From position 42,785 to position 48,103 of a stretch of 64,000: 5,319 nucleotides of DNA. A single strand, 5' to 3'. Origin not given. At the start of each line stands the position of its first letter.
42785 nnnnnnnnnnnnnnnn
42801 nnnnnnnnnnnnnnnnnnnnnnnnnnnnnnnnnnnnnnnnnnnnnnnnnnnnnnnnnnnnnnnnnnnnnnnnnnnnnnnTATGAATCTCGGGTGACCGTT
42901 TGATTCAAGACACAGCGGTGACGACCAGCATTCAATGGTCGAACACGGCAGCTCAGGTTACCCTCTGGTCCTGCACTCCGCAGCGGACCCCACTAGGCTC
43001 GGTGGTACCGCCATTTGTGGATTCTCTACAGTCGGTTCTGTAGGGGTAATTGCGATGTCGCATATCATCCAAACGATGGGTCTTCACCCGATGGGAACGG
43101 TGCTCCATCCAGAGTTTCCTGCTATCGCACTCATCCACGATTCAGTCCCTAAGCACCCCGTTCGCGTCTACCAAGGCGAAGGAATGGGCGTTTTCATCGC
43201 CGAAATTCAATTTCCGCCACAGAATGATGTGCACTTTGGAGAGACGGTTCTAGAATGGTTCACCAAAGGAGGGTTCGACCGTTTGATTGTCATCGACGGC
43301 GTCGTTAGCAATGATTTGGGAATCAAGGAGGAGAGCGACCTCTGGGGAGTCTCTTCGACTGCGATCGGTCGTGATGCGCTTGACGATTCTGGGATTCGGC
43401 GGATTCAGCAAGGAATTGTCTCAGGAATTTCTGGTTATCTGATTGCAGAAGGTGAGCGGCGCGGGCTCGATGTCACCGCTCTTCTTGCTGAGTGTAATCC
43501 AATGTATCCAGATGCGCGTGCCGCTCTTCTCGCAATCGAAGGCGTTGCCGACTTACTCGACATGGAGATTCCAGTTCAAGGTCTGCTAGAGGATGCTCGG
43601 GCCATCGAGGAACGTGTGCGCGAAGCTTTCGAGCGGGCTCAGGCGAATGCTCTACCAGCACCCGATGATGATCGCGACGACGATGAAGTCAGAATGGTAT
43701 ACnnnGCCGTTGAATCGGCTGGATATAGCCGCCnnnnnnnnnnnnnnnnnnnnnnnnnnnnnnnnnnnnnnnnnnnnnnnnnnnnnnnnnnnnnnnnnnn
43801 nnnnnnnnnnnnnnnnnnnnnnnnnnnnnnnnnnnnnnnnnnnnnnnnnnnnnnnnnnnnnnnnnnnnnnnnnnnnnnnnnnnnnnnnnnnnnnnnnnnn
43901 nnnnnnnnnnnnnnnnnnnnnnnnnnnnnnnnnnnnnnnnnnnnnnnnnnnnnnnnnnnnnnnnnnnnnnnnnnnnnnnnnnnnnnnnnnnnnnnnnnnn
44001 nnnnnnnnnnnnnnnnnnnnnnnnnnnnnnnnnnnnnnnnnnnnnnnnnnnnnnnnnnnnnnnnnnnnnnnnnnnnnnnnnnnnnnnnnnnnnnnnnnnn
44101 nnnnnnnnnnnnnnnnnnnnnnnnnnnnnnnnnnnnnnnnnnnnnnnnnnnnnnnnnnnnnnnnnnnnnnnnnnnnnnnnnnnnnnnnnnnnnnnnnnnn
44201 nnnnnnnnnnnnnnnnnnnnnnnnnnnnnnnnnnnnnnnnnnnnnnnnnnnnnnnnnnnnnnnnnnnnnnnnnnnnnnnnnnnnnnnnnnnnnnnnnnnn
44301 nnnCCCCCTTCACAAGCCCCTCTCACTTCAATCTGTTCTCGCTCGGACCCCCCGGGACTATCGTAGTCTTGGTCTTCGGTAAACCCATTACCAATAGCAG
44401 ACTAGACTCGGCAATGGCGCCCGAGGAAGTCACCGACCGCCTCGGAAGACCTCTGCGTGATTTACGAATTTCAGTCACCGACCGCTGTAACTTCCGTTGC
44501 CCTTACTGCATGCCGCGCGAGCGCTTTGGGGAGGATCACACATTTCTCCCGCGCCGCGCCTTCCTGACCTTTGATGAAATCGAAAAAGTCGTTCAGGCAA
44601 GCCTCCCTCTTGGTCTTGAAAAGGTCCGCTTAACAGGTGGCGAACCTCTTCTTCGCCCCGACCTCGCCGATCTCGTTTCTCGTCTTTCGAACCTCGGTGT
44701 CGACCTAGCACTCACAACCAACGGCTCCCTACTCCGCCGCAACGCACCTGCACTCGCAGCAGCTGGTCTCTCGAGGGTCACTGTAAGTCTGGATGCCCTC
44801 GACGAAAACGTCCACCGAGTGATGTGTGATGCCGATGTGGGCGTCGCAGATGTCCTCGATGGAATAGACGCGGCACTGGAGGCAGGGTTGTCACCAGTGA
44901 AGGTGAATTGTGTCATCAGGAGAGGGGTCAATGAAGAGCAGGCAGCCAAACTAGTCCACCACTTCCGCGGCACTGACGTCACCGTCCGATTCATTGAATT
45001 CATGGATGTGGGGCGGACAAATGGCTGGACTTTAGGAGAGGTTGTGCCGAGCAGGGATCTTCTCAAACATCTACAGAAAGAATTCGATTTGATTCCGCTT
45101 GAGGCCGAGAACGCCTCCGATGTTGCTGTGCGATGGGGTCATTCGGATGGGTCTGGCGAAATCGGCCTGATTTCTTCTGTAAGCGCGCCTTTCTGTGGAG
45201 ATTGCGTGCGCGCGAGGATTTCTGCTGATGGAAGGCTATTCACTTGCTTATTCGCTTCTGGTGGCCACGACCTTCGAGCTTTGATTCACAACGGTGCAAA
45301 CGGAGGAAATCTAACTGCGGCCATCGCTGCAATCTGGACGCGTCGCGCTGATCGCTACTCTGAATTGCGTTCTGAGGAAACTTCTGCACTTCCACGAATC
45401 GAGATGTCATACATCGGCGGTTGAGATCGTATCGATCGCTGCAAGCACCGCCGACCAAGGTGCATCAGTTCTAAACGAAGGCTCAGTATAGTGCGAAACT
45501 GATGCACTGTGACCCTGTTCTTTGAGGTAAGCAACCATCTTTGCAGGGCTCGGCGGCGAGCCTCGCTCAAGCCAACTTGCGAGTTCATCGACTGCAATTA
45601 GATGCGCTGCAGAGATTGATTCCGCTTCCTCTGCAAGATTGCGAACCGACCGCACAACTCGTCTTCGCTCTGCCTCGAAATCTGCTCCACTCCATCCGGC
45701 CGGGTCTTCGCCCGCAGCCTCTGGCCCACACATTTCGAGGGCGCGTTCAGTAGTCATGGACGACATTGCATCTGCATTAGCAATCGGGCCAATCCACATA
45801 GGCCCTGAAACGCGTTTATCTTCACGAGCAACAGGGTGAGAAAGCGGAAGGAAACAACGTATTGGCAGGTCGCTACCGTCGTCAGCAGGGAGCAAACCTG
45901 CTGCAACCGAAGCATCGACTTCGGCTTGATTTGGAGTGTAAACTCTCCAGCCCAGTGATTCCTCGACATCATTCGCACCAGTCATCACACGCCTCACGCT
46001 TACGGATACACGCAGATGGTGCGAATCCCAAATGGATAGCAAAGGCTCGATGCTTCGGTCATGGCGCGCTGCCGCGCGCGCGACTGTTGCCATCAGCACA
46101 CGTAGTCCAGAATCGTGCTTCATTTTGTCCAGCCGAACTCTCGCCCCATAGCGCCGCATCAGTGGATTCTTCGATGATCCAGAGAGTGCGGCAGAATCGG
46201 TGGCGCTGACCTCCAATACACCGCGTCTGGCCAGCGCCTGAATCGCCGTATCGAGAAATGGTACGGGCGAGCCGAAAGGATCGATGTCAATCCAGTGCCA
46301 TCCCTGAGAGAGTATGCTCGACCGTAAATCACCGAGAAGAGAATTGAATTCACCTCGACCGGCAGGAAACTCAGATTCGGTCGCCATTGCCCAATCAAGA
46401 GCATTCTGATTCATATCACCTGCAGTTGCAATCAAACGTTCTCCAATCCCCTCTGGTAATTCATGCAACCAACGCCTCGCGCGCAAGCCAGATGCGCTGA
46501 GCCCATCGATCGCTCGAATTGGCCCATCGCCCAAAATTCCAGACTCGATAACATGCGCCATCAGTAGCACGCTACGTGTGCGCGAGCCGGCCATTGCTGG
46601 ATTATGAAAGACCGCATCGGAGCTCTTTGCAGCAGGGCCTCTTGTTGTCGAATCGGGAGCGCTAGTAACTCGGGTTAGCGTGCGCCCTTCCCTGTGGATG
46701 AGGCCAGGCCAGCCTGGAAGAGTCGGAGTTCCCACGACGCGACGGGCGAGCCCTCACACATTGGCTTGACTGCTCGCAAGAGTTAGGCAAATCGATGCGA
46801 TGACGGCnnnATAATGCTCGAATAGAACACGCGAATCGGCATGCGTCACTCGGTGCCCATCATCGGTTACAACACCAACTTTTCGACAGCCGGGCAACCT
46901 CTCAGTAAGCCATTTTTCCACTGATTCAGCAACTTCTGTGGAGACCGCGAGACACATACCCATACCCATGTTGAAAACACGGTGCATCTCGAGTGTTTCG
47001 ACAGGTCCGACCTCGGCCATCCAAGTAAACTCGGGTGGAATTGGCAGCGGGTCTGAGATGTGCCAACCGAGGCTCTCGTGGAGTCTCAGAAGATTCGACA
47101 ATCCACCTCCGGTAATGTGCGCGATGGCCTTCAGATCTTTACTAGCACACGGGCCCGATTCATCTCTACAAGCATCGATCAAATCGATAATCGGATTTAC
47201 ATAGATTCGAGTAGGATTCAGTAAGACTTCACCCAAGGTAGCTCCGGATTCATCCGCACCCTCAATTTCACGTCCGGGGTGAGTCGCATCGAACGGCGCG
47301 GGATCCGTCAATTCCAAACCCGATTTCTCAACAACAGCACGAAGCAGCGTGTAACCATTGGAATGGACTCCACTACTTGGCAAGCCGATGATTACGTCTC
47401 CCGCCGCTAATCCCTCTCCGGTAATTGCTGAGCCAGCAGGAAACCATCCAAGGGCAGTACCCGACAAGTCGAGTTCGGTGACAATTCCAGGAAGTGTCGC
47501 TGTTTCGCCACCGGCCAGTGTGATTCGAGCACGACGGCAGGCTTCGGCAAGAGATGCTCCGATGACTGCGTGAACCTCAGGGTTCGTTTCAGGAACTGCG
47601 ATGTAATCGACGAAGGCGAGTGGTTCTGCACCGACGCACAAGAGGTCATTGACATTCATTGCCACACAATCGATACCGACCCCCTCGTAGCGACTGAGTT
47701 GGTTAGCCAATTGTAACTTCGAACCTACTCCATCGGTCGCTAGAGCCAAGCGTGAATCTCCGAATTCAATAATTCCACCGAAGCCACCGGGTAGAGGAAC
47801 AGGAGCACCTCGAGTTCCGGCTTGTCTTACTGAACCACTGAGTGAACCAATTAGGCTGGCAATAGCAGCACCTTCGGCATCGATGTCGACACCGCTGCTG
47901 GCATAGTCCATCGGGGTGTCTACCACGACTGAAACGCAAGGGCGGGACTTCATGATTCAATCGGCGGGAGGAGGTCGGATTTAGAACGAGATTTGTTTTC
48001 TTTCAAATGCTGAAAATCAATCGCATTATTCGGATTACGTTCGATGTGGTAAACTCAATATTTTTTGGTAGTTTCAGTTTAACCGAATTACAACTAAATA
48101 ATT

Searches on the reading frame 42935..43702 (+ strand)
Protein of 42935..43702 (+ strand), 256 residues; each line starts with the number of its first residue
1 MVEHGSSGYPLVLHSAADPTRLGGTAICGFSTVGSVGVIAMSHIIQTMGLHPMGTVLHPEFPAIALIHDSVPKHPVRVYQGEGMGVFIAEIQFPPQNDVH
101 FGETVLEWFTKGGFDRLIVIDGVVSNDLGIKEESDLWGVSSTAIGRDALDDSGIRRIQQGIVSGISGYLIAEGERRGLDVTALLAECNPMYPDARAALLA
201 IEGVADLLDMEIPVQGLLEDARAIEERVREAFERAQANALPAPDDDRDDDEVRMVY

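Call 26: search_protein_families(library=pfam, proteins=[window:42935-43702:+], max_evalue=0.00001)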
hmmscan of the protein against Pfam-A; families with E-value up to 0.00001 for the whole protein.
window:42935-43702:+ (256 aa): 1 family
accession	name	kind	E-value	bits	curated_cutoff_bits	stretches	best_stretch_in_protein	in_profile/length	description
PF09754.15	PAC2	-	6.9e-33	114.7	25.8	1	26-230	1-213/215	PAC2 family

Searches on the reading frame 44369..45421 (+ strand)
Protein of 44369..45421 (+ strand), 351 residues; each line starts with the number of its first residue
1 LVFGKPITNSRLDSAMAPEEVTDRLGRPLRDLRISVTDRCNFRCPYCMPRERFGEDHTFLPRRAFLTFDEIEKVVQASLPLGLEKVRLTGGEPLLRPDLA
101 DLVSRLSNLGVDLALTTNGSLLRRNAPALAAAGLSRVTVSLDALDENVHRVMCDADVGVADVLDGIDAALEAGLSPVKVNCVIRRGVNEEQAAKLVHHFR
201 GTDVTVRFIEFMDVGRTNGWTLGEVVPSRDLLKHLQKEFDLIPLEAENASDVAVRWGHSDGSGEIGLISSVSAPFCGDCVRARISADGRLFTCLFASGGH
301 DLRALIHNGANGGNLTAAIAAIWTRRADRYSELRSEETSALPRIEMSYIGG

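Call 26: search_protein_families(library=pfam, proteins=[window:44369-45421:+], max_evalue=0.00001)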
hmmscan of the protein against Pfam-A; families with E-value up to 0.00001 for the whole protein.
window:44369-45421:+ (351 aa): 2 families
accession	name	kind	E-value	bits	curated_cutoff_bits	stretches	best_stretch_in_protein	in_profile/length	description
PF04055.27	Radical_SAM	-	1.9e-34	119.7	29.5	1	34-197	1-164/166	Radical SAM superfamily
PF06463.18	Mob_synth_C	-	3e-34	118.2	37.4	1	205-331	2-127/128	Molybdenum Cofactor Synthesis C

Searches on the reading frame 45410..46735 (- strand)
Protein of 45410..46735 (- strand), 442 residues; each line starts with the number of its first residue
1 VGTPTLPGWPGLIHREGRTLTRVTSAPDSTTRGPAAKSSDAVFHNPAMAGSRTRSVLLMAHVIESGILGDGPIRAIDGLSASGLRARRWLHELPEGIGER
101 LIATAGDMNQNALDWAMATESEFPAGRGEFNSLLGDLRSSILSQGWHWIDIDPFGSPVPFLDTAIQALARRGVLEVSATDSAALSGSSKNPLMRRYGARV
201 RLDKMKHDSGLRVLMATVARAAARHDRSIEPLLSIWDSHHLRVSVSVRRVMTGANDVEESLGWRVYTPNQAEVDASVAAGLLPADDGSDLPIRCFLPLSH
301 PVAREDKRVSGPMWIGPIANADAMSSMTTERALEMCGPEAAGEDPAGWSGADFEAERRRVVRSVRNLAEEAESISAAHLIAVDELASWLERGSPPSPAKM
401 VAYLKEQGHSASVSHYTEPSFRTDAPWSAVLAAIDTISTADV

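Call 26: search_protein_families(library=pfam, proteins=[window:45410-46735:-], max_evalue=0.00001)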
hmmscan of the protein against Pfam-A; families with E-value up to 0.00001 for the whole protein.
window:45410-46735:- (442 aa): 1 family
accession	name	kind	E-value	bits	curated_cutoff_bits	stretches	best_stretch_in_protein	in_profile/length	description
PF02005.22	TRM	-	1e-57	196.5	27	1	36-433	14-374/376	N2,N2-dimethylguanosine tRNA methyltransferase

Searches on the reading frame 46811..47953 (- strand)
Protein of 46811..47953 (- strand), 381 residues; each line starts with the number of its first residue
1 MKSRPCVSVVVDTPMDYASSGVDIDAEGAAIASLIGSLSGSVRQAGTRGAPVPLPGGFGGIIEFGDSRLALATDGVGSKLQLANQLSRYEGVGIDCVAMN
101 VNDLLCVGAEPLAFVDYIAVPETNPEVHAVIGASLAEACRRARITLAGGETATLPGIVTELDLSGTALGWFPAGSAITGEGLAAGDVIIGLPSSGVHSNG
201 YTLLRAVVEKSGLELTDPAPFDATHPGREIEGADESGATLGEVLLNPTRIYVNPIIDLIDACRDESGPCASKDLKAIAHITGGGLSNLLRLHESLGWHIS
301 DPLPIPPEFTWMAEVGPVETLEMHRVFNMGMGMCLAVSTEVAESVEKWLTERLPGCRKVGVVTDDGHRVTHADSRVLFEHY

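Call 26: search_protein_families(library=pfam, proteins=[window:46811-47953:-], max_evalue=0.00001)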
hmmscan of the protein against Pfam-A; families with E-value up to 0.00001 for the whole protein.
window:46811-47953:- (381 aa): 2 families
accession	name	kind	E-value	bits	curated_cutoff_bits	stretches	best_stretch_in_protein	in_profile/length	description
PF00586.29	AIRS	-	1e-23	84.3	24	1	61-170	6-111/112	AIR synthase related protein, N-terminal domain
PF02769.27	AIRS_C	-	5.4e-21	75.8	23.1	1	184-367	2-150/156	AIR synthase related protein, C-terminal domain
